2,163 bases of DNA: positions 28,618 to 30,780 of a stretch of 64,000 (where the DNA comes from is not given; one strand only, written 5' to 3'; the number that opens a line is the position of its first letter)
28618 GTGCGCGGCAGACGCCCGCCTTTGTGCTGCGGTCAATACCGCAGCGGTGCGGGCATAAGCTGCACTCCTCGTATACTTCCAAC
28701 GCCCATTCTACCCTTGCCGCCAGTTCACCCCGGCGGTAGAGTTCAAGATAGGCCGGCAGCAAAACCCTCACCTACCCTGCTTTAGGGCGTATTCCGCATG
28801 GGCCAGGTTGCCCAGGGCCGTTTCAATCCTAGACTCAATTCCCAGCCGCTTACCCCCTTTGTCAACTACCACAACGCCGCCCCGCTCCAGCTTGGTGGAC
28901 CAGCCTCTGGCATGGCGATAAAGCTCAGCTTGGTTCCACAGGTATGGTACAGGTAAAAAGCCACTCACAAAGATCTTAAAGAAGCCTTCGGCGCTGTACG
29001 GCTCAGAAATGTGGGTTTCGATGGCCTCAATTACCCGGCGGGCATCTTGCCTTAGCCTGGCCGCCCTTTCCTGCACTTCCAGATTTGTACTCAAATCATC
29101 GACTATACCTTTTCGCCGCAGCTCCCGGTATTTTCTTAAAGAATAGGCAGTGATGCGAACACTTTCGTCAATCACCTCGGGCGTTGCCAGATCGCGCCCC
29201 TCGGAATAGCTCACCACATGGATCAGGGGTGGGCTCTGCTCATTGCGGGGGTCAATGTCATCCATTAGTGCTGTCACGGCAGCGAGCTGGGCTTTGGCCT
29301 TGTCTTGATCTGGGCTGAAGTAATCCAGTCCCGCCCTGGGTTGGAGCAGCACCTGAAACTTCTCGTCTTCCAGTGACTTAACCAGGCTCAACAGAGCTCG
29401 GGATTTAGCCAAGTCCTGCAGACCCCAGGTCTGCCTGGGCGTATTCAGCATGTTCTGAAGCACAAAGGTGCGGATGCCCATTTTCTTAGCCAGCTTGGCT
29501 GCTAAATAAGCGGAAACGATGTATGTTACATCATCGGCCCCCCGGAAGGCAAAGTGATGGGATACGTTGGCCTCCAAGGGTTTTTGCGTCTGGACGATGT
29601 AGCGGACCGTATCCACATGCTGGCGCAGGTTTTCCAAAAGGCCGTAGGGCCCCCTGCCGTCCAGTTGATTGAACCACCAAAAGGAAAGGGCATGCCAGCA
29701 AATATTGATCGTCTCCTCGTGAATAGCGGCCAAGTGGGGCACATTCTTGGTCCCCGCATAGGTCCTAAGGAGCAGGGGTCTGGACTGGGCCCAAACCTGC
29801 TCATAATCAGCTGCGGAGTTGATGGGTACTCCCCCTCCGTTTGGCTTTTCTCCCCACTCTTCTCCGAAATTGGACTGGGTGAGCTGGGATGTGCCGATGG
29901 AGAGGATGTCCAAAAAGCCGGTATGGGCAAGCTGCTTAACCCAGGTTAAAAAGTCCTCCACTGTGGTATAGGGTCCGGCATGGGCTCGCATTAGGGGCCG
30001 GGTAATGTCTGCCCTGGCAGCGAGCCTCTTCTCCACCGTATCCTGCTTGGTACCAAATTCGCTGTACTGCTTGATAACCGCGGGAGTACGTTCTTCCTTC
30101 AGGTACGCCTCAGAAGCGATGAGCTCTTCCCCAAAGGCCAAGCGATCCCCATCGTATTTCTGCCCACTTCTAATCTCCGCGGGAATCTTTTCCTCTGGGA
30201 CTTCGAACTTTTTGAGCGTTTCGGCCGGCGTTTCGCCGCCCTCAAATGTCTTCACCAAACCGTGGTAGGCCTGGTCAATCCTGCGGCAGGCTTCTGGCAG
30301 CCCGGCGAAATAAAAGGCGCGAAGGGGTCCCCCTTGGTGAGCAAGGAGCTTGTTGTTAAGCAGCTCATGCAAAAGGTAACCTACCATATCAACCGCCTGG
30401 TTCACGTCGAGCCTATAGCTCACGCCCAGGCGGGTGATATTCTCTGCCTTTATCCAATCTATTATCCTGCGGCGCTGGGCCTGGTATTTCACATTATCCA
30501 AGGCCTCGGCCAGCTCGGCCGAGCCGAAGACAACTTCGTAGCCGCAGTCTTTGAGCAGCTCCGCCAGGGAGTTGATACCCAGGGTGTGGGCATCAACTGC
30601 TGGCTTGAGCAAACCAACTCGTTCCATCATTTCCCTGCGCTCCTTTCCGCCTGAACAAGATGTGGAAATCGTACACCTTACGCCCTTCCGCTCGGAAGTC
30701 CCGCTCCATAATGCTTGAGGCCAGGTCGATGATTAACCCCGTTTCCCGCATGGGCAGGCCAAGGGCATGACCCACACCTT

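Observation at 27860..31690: Operon coupling an opine-DH-like oxidoreductase, a B12-binding (DxHxxG) protein and an AmmeMemoRadiSam-type radical SAM enzyme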

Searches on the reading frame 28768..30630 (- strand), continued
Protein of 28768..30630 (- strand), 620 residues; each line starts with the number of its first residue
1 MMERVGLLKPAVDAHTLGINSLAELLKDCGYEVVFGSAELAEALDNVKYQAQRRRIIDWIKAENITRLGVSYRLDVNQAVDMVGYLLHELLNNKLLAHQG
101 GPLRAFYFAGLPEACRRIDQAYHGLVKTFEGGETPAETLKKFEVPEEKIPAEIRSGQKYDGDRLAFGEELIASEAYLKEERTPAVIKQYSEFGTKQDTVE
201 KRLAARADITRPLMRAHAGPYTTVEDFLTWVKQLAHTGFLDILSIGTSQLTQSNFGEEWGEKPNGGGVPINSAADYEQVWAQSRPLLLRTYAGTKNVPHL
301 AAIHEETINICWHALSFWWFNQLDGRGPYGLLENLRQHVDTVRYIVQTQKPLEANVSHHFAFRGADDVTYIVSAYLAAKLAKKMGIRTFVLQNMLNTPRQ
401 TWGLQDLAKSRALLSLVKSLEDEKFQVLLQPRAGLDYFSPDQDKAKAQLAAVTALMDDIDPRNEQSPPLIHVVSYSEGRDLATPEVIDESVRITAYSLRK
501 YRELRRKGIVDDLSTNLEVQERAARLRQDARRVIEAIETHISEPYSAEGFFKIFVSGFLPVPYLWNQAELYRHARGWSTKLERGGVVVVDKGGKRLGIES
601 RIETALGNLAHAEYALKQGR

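Call 70: search_protein_families(library=ncbifam, proteins=[L016:5873-6862:+, L037:9910-10896:+, L055:11426-12412:-, L005:5841-6863:+, L091:7854-9038:+, L082:6463-7947:+], max_evalue=0.00001)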
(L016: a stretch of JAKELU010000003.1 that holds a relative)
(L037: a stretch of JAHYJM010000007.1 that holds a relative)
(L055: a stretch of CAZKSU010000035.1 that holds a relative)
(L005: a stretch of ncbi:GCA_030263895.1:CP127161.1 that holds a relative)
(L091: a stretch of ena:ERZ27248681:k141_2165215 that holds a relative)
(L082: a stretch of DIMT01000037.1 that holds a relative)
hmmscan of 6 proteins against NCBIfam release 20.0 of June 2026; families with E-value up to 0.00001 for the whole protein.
L016:5873-6862:+ (330 aa): 37 families (the best 25 are shown)
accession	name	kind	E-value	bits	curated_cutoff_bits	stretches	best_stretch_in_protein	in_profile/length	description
NF002378.0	PRK01372.1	subfamily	2.1e-55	187.6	243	1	34-320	28-303/305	D-alanine--D-alanine ligase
TIGR01205.1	D_ala_D_alaTIGR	subfamily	1.6e-49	168.6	245.65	1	35-318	22-317/318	D-alanine--D-alanine ligase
NF002528.0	PRK01966.1-4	subfamily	1.6e-45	155.6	262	1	58-324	92-364/366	D-alanine--D-alanine ligase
NF002525.0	PRK01966.1-1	equivalog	1.1e-41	143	457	1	59-325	92-357/364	D-alanine--D-alanine ligase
NF011169.0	PRK14571.1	equivalog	3.9e-41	141.4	404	1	34-321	22-298/300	D-alanyl-alanine synthetase A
NF002526.0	PRK01966.1-2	equivalog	3.3e-39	134.8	449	1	61-324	89-353/362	D-alanine--D-alanine ligase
NF000091.3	D_ala_D_ser_VanG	exception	1.6e-38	132.5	495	1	62-318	90-343/344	D-alanine--D-serine ligase VanG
NF000206.1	D_ala_D_lac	equivalog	3.3e-38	131.6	550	1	61-319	86-341/342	D-alanine--(R)-lactate ligase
NF002527.0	PRK01966.1-3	equivalog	2e-37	129.2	310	1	83-319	92-329/332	D-alanine--D-alanine ligase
NF012215.1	D_ala_D_lac_VanD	exception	7e-34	117.6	700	1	62-321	87-343/343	D-alanine--(R)-lactate ligase VanD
NF012217.1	D_ala_D_lac_VanA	exception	9e-33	113.9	775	1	61-319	86-341/343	D-alanine--(R)-lactate ligase VanA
NF000470.1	D_ala_D_lac_VanM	exception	6.1e-32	111.2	760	1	59-319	84-341/343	D-alanine--(R)-lactate ligase VanM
NF000372.1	D_ala_D_lac_VanI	exception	9.1e-32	110.7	700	1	65-318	90-340/341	D-alanine--(R)-lactate ligase VanI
NF002529.0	PRK01966.1-5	equivalog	9.4e-32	110.3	472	1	82-325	100-343/348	D-alanine--D-alanine ligase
NF011168.0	PRK14570.1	equivalog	3.7e-31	108.8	505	1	63-321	85-349/364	D-alanyl-alanine synthetase A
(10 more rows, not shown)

L037:9910-10896:+ (329 aa): 31 families (the best 25 are shown)
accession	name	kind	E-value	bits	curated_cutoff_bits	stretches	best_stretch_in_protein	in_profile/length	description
NF002378.0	PRK01372.1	subfamily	1.8e-53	181.3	243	1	36-323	28-302/305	D-alanine--D-alanine ligase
TIGR01205.1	D_ala_D_alaTIGR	subfamily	7.9e-48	163.1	245.65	1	54-321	39-316/318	D-alanine--D-alanine ligase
NF002528.0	PRK01966.1-4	subfamily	3.3e-43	147.9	262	1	60-328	92-364/366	D-alanine--D-alanine ligase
NF002526.0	PRK01966.1-2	equivalog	5.5e-37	127.5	449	1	65-328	91-353/362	D-alanine--D-alanine ligase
NF002525.0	PRK01966.1-1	equivalog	8.8e-37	126.9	457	1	61-328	92-356/364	D-alanine--D-alanine ligase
NF002527.0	PRK01966.1-3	equivalog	9.3e-37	127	310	1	87-320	94-326/332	D-alanine--D-alanine ligase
NF011169.0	PRK14571.1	equivalog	6.5e-36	124.2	404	1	36-321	22-294/300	D-alanyl-alanine synthetase A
NF000091.3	D_ala_D_ser_VanG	exception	1.4e-33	116.2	495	1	85-322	109-343/344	D-alanine--D-serine ligase VanG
NF000206.1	D_ala_D_lac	equivalog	3.5e-30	105.2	550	1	66-323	89-341/342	D-alanine--(R)-lactate ligase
NF000207.3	D_ala_D_ser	equivalog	5.3e-29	101.4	520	1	84-324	104-341/342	D-alanine--D-serine ligase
NF012215.1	D_ala_D_lac_VanD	exception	5.2e-28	98.3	700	1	83-325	104-343/343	D-alanine--(R)-lactate ligase VanD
NF002529.0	PRK01966.1-5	equivalog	1.5e-27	96.5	472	1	85-329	101-343/348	D-alanine--D-alanine ligase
NF011168.0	PRK14570.1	equivalog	5.8e-27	95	505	1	60-328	81-352/364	D-alanyl-alanine synthetase A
NF011170.0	PRK14572.1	equivalog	4.7e-25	88.4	489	1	83-325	102-348/351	D-alanyl-alanine synthetase A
NF000093.1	D_ala_D_ser_VanN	exception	1.7e-24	86.5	700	1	84-324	105-342/343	D-alanine--D-serine ligase VanN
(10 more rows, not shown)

L055:11426-12412:- (329 aa): 32 families (the best 25 are shown)
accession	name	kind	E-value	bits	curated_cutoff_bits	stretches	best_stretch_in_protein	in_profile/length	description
NF002378.0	PRK01372.1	subfamily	3.2e-45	154.1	243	1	34-321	28-303/305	D-alanine--D-alanine ligase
TIGR01205.1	D_ala_D_alaTIGR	subfamily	8.8e-42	143.2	245.65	1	38-319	25-317/318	D-alanine--D-alanine ligase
NF002528.0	PRK01966.1-4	subfamily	8.8e-41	139.9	262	1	42-324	76-363/366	D-alanine--D-alanine ligase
NF002525.0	PRK01966.1-1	equivalog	5.6e-40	137.4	457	1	60-326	93-357/364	D-alanine--D-alanine ligase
NF002526.0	PRK01966.1-2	equivalog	8.5e-35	120.3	449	1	52-325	79-353/362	D-alanine--D-alanine ligase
NF011169.0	PRK14571.1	equivalog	3e-34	118.7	404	1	34-320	22-296/300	D-alanyl-alanine synthetase A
NF000206.1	D_ala_D_lac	equivalog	9.1e-34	117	550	1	62-319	87-340/342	D-alanine--(R)-lactate ligase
NF012215.1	D_ala_D_lac_VanD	exception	1.6e-33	116.5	700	1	58-319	86-340/343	D-alanine--(R)-lactate ligase VanD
NF000091.3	D_ala_D_ser_VanG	exception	2.5e-32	112.1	495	1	63-319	91-343/344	D-alanine--D-serine ligase VanG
NF002527.0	PRK01966.1-3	equivalog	1e-30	107.1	310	1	63-314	74-323/332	D-alanine--D-alanine ligase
NF002529.0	PRK01966.1-5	equivalog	6.6e-29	100.9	472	1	80-324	98-341/348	D-alanine--D-alanine ligase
NF011170.0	PRK14572.1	equivalog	7.2e-28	97.7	489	1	78-312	99-338/351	D-alanyl-alanine synthetase A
NF000470.1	D_ala_D_lac_VanM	exception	6.5e-27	94.7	760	1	62-316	87-337/343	D-alanine--(R)-lactate ligase VanM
NF000144.1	D_ala_D_lac_VanF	exception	6.6e-27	94.4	750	1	58-315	86-336/343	D-alanine--(R)-lactate ligase VanF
NF012217.1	D_ala_D_lac_VanA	exception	1.1e-26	93.9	775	1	55-317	83-338/343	D-alanine--(R)-lactate ligase VanA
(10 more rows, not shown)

L005:5841-6863:+ (340 aa): 20 families
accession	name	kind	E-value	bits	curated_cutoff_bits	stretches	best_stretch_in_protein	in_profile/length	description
NF009404.0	PRK12767.1-3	equivalog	7.2e-69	232.3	316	1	1-304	1-309/344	carbamoyl phosphate synthase-like protein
NF009405.0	PRK12767.1-4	equivalog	1.2e-64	218.3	390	1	1-322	1-308/320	carbamoyl phosphate synthase-like protein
NF009406.0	PRK12767.1-5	equivalog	2.4e-62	210.9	271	1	1-327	3-318/327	carbamoyl phosphate synthase-like protein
NF009402.0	PRK12767.1-1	equivalog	2.4e-44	151.5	218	1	1-292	3-289/329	carbamoyl phosphate synthase-like protein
NF009403.0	PRK12767.1-2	equivalog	3.1e-40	138.4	286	1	1-254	1-241/342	carbamoyl phosphate synthase-like protein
NF053643.1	Ddl_archaea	equivalog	2.3e-15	56.4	500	1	33-287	30-280/367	putative pseudomurein biosynthesis ATP-grasp protein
TIGR00768.1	rimK_fam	subfamily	3.7e-14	52.7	143.4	1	90-207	66-181/276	RimK family alpha-L-glutamate ligase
NF002563.0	PRK02186.1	subfamily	1.3e-13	50.1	625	1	101-229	97-216/890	argininosuccinate lyase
TIGR02144.1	LysX_arch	equivalog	7.3e-12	45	275.6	1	89-207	65-181/281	lysine biosynthesis protein LysX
TIGR01205.1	D_ala_D_alaTIGR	subfamily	6.8e-11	41.7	245.65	1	108-276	103-284/318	D-alanine--D-alanine ligase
NF002378.0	PRK01372.1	subfamily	1.1e-10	40.7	243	1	108-220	97-202/305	D-alanine--D-alanine ligase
NF005315.0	PRK06849.1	equivalog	3.9e-10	39.3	406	1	49-281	54-278/389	hypothetical protein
NF040722.1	MfnD_Meth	equivalog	1.5e-09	37.7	400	0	35-131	45-138/288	tyramine--L-glutamate ligase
NF011169.0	PRK14571.1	equivalog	4.4e-09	36.1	404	1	106-208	90-181/300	D-alanyl-alanine synthetase A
NF040720.1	MptN_Meth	equivalog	1.2e-08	34.4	350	1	95-207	85-193/291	tetrahydromethanopterin:alpha-L-glutamate ligase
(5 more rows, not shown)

L091:7854-9038:+ (394 aa): 5 families
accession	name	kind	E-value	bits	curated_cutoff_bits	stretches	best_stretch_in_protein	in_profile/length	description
NF009402.0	PRK12767.1-1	equivalog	4.7e-13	48.6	218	1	9-290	11-275/329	carbamoyl phosphate synthase-like protein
NF009405.0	PRK12767.1-4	equivalog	2.1e-12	46.7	390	1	32-292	33-267/320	carbamoyl phosphate synthase-like protein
NF009406.0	PRK12767.1-5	equivalog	2.5e-12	46.5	271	1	29-316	34-296/327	carbamoyl phosphate synthase-like protein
NF009404.0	PRK12767.1-3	equivalog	1.5e-11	43.8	316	1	47-305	46-298/344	carbamoyl phosphate synthase-like protein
NF009403.0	PRK12767.1-2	equivalog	1.6e-06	27.5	286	1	55-262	50-238/342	carbamoyl phosphate synthase-like protein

L082:6463-7947:+ (495 aa): 6 families
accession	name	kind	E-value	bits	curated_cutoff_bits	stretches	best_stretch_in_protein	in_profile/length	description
NF006949.0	PRK09431.1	equivalog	2.7e-119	399.2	499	1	4-489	1-515/554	asparagine synthase B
TIGR01536.1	asn_synth_AEB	equivalog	6.5e-76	256.4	267.1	2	16-342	16-377/517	asparagine synthase (glutamine-hydrolyzing)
TIGR03104.1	trio_amidotrans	equivalog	5.9e-42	143.7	570.1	3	195-342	235-386/589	N-acetylglutaminylglutamine amidotransferase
TIGR03108.1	eps_aminotran_1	hypoth_equivalog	7.8e-32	110.7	816.9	3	195-337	233-375/628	XrtA/PEP-CTERM system amidotransferase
NF033535.1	lass_lactam_cya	exception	1.5e-25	89.9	525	1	86-164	91-169/668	lasso peptide isopeptide bond-forming cyclase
NF033561.1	macrolact_Ik_Al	subfamily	4.7e-12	45.3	300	0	369-425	433-488/561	albusnodin/ikarugamycin family macrolactam cyclase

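Call 71: search_solved_structures(query=L016:5873-6862:+, max_evalue=0.001)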
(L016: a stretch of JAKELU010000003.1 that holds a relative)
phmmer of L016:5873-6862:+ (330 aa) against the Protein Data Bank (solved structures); distinct sequences matched with E-value up to 0.001: 39.
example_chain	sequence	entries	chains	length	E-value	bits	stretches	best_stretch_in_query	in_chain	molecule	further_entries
3i12_A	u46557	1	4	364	2.8e-33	118.8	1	63-322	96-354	D-alanine-D-alanine ligase A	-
3q1k_A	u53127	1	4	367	2.9e-33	118.7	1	63-322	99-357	D-alanine--D-alanine ligase A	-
8evx_A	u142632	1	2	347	9.6e-33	117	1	50-322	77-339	D-alanine--D-alanine ligase A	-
8evv_A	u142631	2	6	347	9.6e-33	117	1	50-322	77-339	D-alanine--D-alanine ligase A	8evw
7u56_A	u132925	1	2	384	1e-31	113.7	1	65-322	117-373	D-alanine--D-alanine ligase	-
3se7_A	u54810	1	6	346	3.9e-31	111.7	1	82-320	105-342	VanA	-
1e4e_A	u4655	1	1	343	3.1e-29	105.5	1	61-319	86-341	VANCOMYCIN/TEICOPLANIN A-TYPE RESISTANCE PROTEIN VANA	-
1e4e_B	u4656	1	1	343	2e-28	102.8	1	61-319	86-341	VANCOMYCIN/TEICOPLANIN A-TYPE RESISTANCE PROTEIN VANA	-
3r23_A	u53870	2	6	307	1.1e-27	100.4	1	45-323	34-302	D-alanine--D-alanine ligase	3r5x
8fff_A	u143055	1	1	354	9.3e-27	97.3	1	61-323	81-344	D-alanine--D-alanine ligase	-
2i80_A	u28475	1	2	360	9.8e-27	97.3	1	61-323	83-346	D-alanine-D-alanine ligase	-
2i87_A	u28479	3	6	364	1.1e-26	97.1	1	61-323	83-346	D-alanine-D-alanine ligase | D-alanine--D-alanine ligase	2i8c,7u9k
8evy_B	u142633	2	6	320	2e-26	96.2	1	38-312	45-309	D-alanine--D-alanine ligase B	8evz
3n8d_A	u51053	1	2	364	1.8e-25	93.1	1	61-323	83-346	D-alanine--D-alanine ligase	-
3r5f_A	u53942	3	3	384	4.7e-24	88.5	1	43-323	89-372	D-alanine--D-alanine ligase 1 | D-alanine--D-alanine ligase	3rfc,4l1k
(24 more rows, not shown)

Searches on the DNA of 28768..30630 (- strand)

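Call 41: search_rna_families(sources=[L005, L008, L016, L017, L020, L036, L037, L045], threshold=gathering)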
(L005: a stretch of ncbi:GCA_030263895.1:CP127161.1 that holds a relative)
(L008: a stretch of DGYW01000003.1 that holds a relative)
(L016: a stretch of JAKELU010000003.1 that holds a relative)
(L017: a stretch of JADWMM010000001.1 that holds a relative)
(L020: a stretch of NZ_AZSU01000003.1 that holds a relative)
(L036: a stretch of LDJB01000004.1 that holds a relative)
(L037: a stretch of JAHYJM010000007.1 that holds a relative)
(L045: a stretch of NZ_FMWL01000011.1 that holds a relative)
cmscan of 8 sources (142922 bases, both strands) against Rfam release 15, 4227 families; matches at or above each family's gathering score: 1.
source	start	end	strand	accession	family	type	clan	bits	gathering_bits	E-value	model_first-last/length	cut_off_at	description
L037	11876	11949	-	RF00005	tRNA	Gene; tRNA;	CL00001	68.9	29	1.4e-12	1-71/71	no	tRNA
